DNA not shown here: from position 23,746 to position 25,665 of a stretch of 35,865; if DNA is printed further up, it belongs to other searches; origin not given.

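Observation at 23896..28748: Orphan four-gene cassette: two anchor-less VirD4/TraD-like ATPase paralogs plus two membrane proteins, with no other T4SS or conjugation genes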

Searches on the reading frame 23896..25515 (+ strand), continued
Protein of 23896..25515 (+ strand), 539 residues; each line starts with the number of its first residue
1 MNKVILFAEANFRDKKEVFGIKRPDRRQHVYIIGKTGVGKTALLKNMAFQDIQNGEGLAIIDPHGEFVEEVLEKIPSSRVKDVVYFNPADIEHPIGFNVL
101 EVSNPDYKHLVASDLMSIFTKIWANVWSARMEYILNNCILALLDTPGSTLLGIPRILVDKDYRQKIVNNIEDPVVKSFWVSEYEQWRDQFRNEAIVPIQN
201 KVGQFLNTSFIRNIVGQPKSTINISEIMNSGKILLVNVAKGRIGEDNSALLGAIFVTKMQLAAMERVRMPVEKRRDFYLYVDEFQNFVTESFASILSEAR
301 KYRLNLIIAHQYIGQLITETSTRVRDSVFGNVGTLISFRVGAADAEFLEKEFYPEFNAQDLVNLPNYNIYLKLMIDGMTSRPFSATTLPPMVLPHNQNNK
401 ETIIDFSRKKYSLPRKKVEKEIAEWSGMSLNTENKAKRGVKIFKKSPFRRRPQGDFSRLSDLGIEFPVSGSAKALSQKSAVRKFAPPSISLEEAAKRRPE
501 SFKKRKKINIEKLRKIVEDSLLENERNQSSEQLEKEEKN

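Call 102: search_protein_families(library=pfam, proteins=[L172:3361-5838:+, L172:1696-3345:+, L088:3747-6467:+, L172:1338-1715:+, L172:274-1233:+], max_evalue=1)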
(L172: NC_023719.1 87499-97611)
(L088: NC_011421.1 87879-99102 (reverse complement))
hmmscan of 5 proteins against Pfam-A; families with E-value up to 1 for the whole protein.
L172:3361-5838:+ (825 aa): 6 families
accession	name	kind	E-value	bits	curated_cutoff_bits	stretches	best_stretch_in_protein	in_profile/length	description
PF01935.23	DUF87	-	0.0012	19.4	23.2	1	380-620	27-219/220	Helicase HerA, central domain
PF12696.13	TraG-D_C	-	0.0097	16.3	22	1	640-715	3-76/126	TraM recognition site of TraD and TraG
PF12775.13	AAA_7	-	0.015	15.2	25.8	1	377-432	34-89/181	P-loop containing dynein motor region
PF25199.1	nSTAND_NTPase5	-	0.021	15.1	34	1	354-426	18-92/145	Novel STAND NTPase 5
PF13401.12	AAA_22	-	0.082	13.7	27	0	380-425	9-55/130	AAA domain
PF00142.24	Fer4_NifH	-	0.12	12.3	25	1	381-428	5-54/271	4Fe-4S iron sulfur cluster binding proteins, NifH/frxC family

L172:1696-3345:+ (549 aa): 24 families
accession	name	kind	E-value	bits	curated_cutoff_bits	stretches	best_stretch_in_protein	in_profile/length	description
PF19044.6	P-loop_TraG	-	1.6e-15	57.1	25.8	2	420-547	252-391/413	TraG P-loop domain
PF12846.13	AAA_10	-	4.7e-09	36.2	27.5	2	419-499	241-318/362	AAA-like domain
PF01935.23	DUF87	-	1.1e-08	35.9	23.2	1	331-401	14-79/220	Helicase HerA, central domain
PF10412.15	TrwB_AAD_bind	-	2.8e-06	26.9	20.5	2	420-501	246-327/387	Type IV secretion-system coupling protein DNA-binding domain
PF13401.12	AAA_22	-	1.3e-05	25.9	27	1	341-427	6-93/130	AAA domain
PF13479.12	AAA_24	-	0.0066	16.8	27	1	341-426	3-72/195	AAA domain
PF05673.19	DUF815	-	0.0087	15.7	23.8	1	324-379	39-90/249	Protein of unknown function (DUF815)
PF03135.19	CagE_TrbE_VirB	-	0.012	16.1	21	1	191-284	102-197/204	CagE, TrbE, VirB family, component of type IV transporter system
PF00225.29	Kinesin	-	0.015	14.7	29.3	1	341-407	76-140/327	Kinesin motor domain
PF12696.13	TraG-D_C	-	0.018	15.4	22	1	422-490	4-72/126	TraM recognition site of TraD and TraG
PF16796.11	Microtub_bd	-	0.02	15.3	27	1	341-371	92-122/155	Microtubule binding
PF12775.13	AAA_7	-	0.023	14.7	25.8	1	332-384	25-77/181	P-loop containing dynein motor region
PF00437.27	T2SSE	-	0.027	13.6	24.9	1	332-373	134-176/370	Type II/IV secretion system protein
PF13173.12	AAA_14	-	0.055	13.9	27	1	343-430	5-74/129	AAA domain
PF01656.29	CbiA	-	0.059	13.8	25.4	1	343-427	2-83/125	CobQ/CobB/MinD/ParA nucleotide binding domain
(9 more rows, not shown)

L088:3747-6467:+ (906 aa): 15 families
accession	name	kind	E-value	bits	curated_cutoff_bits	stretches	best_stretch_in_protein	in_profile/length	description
PF20720.3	nSTAND3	-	8.6e-06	26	27.2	1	418-451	21-54/155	Novel STAND NTPase 3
PF13401.12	AAA_22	-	0.00035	21.3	27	1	418-473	9-64/130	AAA domain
PF01695.23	IstB_IS21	-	0.00057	19.9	24.1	1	402-452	85-130/238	IstB-like ATP binding protein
PF06745.19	ATPase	-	0.00066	19.5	26.6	1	419-446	24-52/231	KaiC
PF13479.12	AAA_24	-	0.019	15.3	27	1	418-463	6-45/195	AAA domain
PF03796.21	DnaB_C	-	0.029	14.2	27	1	418-461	23-69/255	DnaB-like helicase C terminal domain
PF00004.35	AAA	-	0.05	14.5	21.2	1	419-451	3-32/131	ATPase family associated with various cellular activities (AAA)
PF01656.29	CbiA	-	0.051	14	25.4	1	424-453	9-38/125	CobQ/CobB/MinD/ParA nucleotide binding domain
PF05729.18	NACHT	-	0.051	13.9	26.7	1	418-438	4-24/167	NACHT domain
PF07728.20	AAA_5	-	0.11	13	22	1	418-435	3-20/139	AAA domain (dynein-related subfamily)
PF13238.12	AAA_18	-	0.12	13.3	29.4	1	418-453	2-34/128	AAA domain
PF24404.1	nSTAND_NTPase7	-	0.17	11.3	27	1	419-451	17-49/399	Novel STAND NTPase 7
PF08477.19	Roc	-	0.18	12.5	27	1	418-449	3-35/119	Ras of Complex, Roc, domain of DAPkinase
PF13481.12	AAA_25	-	0.21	11.7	27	1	418-439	37-58/195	AAA domain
PF13604.12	AAA_30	-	0.27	11.4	27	1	417-459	21-62/191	AAA domain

L172:1338-1715:+ (125 aa): 1 family
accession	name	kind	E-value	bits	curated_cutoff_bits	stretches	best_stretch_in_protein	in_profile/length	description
PF22152.1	Permu_RdRp_palm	-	0.084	12.1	27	1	55-115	274-336/357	Permutotetravirus RNA-dependent RNA polymerase palm domain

L172:274-1233:+ (319 aa): 2 families
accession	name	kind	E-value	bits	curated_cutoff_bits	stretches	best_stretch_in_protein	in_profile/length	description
PF19597.4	TrbL_4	-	1.8e-11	44.4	27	1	37-300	16-267/276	Conjugal transfer protein TrbL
PF18895.5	T4SS_pilin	-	0.033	14.7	26.6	1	62-121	7-65/71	Type IV secretion system pilin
